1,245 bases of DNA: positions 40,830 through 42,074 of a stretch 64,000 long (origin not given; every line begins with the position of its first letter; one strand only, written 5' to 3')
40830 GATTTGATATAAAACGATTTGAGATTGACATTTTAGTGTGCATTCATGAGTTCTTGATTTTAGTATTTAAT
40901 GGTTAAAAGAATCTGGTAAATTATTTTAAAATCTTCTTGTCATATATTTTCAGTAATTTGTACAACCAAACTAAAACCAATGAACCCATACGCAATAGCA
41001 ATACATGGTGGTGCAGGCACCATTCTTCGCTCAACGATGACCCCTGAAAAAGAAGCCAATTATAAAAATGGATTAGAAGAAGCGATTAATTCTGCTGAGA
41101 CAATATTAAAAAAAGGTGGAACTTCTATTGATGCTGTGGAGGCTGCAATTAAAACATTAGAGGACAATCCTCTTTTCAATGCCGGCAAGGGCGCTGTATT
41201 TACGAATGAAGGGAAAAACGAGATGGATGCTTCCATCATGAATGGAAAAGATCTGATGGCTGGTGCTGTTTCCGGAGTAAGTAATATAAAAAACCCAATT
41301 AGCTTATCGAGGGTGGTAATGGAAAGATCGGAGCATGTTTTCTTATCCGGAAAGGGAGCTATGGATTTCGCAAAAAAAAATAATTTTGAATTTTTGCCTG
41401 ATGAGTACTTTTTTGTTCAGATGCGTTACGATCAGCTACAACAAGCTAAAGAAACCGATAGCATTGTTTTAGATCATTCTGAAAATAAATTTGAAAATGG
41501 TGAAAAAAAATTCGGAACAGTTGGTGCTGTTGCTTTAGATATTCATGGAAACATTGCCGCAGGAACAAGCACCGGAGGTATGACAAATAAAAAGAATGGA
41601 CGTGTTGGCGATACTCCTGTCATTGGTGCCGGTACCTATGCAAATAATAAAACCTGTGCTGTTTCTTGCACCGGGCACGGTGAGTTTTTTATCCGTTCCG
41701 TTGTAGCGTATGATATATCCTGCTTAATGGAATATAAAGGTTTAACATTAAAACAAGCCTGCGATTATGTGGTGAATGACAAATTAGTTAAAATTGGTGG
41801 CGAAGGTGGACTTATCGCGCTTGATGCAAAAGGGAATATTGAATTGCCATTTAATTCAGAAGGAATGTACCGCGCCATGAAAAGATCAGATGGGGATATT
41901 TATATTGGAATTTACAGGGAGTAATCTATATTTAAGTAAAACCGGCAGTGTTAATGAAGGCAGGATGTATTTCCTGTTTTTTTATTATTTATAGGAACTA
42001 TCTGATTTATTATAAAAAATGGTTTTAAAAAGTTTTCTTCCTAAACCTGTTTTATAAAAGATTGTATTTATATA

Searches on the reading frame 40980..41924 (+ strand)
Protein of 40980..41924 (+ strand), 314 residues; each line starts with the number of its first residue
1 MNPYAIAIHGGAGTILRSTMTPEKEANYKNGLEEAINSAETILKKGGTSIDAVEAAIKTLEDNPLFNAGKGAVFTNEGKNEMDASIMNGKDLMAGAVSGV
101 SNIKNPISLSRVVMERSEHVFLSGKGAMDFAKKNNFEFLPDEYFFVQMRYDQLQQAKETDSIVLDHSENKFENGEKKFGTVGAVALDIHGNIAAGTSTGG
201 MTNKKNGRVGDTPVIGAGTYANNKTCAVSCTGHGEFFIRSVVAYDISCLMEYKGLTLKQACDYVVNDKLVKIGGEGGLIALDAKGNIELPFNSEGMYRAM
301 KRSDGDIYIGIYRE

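Call 20: search_protein_families(library=pfam, proteins=[window:40980-41924:+], max_evalue=0.0001)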
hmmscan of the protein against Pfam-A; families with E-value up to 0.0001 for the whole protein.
window:40980-41924:+ (314 aa): 1 family
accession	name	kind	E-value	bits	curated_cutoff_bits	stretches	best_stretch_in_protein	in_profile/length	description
PF01112.23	Asparaginase_2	-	8e-118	393.5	27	1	5-311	2-308/309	Asparaginase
